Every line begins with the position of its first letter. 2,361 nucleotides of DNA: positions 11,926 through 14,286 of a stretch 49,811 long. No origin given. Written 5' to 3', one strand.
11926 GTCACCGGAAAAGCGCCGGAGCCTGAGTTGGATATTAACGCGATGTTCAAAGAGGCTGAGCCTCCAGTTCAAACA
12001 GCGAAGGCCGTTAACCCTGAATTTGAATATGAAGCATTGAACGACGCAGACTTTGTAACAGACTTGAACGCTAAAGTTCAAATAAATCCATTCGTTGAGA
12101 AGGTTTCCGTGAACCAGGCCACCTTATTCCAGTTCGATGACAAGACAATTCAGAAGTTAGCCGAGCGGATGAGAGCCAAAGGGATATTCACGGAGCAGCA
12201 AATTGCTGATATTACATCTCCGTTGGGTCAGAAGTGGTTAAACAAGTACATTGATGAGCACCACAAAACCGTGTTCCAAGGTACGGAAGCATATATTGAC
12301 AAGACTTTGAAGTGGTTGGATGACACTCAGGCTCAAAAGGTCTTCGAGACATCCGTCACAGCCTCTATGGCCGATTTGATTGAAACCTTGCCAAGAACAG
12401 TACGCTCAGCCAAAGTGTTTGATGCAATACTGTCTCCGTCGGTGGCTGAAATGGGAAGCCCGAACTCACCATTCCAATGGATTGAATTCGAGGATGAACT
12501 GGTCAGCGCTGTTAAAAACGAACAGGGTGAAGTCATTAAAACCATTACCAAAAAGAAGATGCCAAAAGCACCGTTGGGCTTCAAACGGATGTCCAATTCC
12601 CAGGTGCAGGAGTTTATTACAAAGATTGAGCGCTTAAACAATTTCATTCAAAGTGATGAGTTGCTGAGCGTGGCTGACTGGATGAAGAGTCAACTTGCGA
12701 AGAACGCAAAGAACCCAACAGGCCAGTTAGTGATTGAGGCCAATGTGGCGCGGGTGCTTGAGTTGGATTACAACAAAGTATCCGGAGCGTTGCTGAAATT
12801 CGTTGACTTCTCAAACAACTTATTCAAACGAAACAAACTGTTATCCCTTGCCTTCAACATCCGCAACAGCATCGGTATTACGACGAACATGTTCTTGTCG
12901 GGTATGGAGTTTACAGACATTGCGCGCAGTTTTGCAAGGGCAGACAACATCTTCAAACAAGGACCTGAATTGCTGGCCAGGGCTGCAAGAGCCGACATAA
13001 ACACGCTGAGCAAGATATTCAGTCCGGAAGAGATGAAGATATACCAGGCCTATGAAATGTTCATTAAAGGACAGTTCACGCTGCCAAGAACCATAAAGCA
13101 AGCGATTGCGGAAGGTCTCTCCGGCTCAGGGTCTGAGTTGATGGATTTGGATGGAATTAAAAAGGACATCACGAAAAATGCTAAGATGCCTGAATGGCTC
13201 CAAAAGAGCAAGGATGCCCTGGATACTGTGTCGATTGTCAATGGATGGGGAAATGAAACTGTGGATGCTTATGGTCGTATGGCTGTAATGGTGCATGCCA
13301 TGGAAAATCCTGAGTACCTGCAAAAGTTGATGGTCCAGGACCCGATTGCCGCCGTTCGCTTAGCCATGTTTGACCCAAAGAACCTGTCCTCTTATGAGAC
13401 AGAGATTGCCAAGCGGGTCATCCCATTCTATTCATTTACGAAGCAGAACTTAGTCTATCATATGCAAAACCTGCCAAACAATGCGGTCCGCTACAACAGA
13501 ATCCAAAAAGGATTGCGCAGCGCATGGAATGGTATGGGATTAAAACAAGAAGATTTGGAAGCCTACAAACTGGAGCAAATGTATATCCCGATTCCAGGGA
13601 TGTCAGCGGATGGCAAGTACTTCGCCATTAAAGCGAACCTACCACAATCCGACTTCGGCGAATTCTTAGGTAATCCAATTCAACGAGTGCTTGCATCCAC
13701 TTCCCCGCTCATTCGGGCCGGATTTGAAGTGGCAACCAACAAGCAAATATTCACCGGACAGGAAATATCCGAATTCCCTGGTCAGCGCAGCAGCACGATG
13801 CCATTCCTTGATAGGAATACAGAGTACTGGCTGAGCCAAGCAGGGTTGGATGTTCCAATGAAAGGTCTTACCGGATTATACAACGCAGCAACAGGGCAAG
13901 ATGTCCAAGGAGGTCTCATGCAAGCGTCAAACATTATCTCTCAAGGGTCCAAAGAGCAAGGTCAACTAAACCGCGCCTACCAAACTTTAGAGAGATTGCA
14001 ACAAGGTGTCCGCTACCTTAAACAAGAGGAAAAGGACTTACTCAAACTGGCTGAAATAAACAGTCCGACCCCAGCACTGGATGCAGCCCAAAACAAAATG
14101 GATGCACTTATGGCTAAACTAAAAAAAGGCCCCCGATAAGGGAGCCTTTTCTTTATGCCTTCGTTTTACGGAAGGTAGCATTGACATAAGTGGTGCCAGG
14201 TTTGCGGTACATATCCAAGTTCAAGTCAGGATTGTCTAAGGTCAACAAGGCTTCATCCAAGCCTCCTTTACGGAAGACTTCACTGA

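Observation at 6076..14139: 2,687-aa giant ORF: candidate virion-delivered polyvalent protein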

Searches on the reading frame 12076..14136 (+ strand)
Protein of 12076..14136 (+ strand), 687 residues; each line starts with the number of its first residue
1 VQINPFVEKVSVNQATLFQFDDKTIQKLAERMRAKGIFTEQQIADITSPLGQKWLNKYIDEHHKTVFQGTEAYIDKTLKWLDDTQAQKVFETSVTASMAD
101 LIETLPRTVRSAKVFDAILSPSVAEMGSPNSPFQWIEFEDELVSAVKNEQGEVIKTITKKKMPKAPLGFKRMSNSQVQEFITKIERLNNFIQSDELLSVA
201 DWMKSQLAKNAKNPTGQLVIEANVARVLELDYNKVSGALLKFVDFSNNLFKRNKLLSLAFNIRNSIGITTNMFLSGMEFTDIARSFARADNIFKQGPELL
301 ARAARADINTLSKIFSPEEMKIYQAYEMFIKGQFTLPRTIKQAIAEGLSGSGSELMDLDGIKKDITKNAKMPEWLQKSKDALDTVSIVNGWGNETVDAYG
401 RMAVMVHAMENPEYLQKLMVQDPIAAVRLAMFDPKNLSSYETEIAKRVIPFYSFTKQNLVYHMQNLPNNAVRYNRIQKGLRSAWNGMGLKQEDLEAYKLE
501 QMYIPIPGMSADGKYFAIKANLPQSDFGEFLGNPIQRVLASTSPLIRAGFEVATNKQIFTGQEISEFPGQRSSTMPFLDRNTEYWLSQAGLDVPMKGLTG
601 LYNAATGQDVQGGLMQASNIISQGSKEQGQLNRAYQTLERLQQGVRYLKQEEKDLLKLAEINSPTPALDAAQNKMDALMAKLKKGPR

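Call 24: search_solved_structures(query=A1, max_evalue=10, show_alignments=3)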
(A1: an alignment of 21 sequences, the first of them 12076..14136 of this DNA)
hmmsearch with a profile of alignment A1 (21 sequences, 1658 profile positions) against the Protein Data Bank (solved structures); distinct sequences matched with E-value up to 10: 29.
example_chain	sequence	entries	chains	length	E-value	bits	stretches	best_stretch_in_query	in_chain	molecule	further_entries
9fu2_A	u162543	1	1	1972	1.8e-05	26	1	625-1087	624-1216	Myosin-11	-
6u1s_A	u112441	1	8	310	0.018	16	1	285-489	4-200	de novo designed 16-helix transmembrane nanopore, TMHC8_R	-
21ty_A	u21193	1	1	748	0.043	14.7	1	416-975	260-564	Free fatty acid receptor 2,human free fatty acid receptor 2 (FFA2) fused with de novo desi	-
5l0g_A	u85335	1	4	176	0.12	13.3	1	200-336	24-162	Vinculin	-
8f7n_A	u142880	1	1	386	0.12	13.2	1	302-403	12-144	Methyl-accepting chemotaxis protein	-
5l0f_A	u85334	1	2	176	0.13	13.2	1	205-337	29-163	Vinculin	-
3myi_A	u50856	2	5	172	0.15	13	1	214-336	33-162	Vinculin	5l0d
5l0c_A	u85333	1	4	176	0.15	12.9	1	214-336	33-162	Vinculin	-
1rke_B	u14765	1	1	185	0.17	12.7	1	197-336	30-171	VCL protein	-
5l0h_A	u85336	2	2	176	0.18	12.7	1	221-336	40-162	Vinculin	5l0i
9qwo_A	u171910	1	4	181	0.18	12.7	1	198-336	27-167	Isoform 1 of Vinculin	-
5l0j_A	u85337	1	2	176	0.21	12.4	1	214-336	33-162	Vinculin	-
3h2u_A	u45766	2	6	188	0.24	12.3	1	197-336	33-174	Vinculin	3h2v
4pr9_A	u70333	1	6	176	0.24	12.3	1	199-337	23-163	Vinculin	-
1qkr_A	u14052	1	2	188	0.3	11.9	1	198-336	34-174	VINCULIN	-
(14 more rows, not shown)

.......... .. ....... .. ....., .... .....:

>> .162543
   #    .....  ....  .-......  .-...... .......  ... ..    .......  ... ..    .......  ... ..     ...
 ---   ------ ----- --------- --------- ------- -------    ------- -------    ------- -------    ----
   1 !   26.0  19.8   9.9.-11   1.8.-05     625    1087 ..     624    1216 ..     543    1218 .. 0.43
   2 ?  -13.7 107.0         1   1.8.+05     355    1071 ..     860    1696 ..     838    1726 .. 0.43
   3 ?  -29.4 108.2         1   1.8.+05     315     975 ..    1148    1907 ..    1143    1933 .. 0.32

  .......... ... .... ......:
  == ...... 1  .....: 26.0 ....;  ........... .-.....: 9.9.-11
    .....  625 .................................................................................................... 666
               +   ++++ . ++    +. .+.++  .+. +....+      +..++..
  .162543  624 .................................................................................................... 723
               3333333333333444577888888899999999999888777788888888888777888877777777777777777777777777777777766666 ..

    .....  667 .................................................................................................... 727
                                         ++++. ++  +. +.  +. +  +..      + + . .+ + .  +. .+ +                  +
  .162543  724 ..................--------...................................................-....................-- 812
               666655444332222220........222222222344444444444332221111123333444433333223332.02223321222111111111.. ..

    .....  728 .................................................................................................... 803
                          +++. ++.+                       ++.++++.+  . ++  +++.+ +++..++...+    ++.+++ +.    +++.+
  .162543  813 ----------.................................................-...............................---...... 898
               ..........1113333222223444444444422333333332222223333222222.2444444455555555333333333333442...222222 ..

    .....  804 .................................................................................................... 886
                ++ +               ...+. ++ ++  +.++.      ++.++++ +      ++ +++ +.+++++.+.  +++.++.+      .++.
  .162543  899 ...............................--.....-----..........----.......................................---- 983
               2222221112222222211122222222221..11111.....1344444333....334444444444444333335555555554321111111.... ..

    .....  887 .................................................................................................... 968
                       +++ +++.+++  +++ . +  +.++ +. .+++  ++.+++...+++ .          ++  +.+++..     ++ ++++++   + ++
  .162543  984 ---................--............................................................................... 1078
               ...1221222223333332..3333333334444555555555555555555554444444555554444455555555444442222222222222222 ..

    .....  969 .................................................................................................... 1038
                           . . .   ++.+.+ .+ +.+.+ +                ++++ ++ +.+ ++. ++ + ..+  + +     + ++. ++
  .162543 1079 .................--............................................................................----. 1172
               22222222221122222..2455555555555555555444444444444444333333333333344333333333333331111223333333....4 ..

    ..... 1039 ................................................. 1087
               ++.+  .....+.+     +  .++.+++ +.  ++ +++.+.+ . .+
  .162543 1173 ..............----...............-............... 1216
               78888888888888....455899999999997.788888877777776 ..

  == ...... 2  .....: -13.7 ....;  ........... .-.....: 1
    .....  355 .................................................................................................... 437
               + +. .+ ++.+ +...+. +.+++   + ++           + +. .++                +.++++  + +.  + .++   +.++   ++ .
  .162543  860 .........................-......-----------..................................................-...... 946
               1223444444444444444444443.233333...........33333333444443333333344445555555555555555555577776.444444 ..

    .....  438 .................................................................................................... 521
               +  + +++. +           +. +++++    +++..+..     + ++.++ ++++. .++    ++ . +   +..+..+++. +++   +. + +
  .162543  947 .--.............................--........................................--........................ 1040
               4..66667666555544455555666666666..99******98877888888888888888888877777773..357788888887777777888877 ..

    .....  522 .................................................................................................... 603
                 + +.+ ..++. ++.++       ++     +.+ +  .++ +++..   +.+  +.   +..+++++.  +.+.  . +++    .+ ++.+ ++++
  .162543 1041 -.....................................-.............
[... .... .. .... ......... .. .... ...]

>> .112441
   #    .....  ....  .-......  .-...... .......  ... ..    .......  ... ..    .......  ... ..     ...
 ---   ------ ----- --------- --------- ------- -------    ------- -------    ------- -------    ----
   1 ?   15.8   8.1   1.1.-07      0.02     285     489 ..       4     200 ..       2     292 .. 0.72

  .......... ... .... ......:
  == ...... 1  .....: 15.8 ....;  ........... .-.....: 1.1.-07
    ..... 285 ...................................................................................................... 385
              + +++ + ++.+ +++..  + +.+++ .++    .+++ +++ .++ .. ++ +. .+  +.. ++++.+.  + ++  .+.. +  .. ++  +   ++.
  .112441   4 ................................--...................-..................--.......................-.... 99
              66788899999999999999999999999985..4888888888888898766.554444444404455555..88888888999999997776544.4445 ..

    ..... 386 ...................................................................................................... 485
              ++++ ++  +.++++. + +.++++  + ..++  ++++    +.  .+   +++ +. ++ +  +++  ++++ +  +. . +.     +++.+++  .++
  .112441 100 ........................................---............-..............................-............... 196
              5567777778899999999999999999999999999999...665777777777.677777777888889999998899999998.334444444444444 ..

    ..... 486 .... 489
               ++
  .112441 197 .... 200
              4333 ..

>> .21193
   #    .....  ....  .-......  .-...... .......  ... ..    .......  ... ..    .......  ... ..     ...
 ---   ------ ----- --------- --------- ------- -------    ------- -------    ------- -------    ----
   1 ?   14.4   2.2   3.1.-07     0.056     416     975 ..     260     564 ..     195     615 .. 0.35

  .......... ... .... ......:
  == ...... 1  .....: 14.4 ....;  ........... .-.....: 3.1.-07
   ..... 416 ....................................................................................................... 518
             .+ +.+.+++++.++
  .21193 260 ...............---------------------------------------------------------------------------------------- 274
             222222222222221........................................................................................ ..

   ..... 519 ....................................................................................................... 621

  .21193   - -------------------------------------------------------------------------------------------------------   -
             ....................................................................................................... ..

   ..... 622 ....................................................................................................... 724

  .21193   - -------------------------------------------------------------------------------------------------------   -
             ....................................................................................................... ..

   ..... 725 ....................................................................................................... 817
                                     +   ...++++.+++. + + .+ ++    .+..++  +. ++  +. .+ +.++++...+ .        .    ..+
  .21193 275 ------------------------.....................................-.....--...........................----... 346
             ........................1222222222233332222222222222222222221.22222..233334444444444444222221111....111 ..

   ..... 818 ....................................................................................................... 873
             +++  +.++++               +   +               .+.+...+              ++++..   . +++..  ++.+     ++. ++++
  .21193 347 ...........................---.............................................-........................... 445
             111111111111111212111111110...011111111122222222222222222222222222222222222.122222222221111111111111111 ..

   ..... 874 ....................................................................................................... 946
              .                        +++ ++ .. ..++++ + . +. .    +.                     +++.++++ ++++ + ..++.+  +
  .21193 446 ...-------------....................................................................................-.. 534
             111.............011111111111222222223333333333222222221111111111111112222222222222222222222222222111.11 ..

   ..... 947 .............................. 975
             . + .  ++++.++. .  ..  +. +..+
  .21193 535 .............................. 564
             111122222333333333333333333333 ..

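Call 25: find_homologous_proteins(query=A1, max_evalue=0.001)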
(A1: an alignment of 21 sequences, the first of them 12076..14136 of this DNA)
Query A1 (21 sequences) (687 aa, profile of the alignment): 9 proteins with E <= 0.001 among 8000 candidates.
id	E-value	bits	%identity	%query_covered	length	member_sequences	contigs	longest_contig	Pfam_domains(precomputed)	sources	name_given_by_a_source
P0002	0.0e+0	1498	50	95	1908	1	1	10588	-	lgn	-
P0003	0.0e+0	1485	50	95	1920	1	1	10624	-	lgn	-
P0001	0.0e+0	1266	100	100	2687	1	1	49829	-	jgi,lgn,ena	-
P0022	0.0e+0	1110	40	87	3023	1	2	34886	-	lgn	-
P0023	0.0e+0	1053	42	89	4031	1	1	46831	-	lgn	-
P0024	6.4e-262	891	30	89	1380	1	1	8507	-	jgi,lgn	jgi:hypothetical protein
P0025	1.5e-215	737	45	79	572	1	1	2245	-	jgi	jgi:hypothetical protein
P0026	3.2e-14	70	22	54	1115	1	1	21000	-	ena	-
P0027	1.0e-7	48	35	5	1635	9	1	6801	-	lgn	-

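Call 26: find_encoding_contigs(protein=P0026, flank=10000, max_places=3)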
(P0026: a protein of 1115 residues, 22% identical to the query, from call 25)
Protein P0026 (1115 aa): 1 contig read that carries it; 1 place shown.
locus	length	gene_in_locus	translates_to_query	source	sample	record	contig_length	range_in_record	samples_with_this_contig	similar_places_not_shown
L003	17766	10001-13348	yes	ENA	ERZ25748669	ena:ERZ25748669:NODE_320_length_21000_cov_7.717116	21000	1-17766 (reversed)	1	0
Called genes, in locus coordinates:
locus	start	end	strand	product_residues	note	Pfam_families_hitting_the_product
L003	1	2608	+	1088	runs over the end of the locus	PF07940:Hepar_II_III_C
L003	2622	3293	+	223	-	PF24175:SU10_adaptor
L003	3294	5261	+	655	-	-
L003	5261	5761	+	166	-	-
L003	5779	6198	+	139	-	PF23140:Gp80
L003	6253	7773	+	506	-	-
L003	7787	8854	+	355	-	-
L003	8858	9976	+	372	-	-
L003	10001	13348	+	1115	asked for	-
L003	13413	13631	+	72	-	-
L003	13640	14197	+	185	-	PF08291:Peptidase_M15_3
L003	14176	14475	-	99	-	-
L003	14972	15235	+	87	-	-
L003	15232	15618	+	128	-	-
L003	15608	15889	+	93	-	PF13597:NRDD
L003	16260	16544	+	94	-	-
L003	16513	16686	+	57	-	-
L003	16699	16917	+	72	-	-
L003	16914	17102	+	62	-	-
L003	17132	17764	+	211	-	?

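Call 27: find_encoding_contigs(protein=P0023, flank=10000, max_places=3)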
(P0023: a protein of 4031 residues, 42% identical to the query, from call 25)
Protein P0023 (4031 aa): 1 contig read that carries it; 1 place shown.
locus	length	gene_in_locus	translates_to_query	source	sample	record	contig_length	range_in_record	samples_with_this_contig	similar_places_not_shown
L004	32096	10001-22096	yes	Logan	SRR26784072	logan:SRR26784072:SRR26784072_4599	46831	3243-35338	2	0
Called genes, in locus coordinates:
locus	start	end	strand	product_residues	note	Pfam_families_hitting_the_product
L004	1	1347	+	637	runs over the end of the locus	PF16510:P22_portal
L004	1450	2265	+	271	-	-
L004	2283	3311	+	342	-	PF25209:Phage_capsid_4 (weak)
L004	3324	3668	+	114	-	-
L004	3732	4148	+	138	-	-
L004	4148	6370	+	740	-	-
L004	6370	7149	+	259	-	PF07902:Gp58 (weak)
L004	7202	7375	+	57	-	-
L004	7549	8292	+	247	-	PF01551:Peptidase_M23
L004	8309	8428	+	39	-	-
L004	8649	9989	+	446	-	-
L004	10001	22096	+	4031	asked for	-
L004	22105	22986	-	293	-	-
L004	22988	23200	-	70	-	-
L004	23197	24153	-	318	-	PF00534:Glycos_transf_1, PF13692:Glyco_trans_1_4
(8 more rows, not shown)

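Call 28: search_protein_families(library=pfam, proteins=[P0023, P0022, P0026, P0027], max_evalue=0.01)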
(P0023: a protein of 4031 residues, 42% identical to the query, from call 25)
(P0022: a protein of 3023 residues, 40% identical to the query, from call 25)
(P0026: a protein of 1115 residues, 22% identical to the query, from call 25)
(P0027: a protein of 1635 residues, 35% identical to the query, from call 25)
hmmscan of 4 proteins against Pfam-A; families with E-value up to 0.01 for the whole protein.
P0023 (4031 aa): 0 families

P0022 (3023 aa): 0 families

P0026 (1115 aa): 0 families

P0027 (1635 aa): 0 families

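Call 29: search_protein_families(library=phrogs, proteins=[P0026, P0027, P0024, L003:8858-9976:+, L003:7787-8854:+, L003:6253-7773:+], max_evalue=0.01)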
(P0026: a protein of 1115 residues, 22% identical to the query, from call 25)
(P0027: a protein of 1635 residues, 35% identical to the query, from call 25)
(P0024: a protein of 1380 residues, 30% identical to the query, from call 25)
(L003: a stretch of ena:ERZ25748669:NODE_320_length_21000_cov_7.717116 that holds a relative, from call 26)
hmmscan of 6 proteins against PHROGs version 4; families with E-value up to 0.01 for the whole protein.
P0026 (1115 aa): 0 families

P0027 (1635 aa): 0 families

P0024 (1380 aa): 0 families

L003:8858-9976:+ (372 aa): 0 families

L003:7787-8854:+ (355 aa): 0 families

L003:6253-7773:+ (506 aa): 1 family
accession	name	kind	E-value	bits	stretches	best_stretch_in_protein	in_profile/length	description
phrog_23524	-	unknown function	0.00024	21.5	1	220-391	71-243/342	-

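Call 33: find_related_loci(query=A1, collection=viral_contigs, flank=10000)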
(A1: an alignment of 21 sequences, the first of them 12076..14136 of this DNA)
Query A1 (687 aa) in viral_contigs; peptide patterns used: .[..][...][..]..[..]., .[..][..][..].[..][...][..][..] (x = any residue, [..] = any of these).
100 stretches matched a pattern; 7 encode a relative of the query (tblastn E <= 1e-3); 6 distinct loci.
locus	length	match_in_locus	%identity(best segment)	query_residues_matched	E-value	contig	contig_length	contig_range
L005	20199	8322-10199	39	25-651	2e-130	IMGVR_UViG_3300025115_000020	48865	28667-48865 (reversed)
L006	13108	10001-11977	37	7-683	1e-130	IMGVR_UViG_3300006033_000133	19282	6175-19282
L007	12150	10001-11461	29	135-663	6e-60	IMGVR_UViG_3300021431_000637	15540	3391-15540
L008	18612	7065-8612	28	74-660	3e-56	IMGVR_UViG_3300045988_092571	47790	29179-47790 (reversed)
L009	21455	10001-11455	29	142-665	1e-54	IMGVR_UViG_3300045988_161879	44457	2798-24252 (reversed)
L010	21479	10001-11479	28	164-665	1e-54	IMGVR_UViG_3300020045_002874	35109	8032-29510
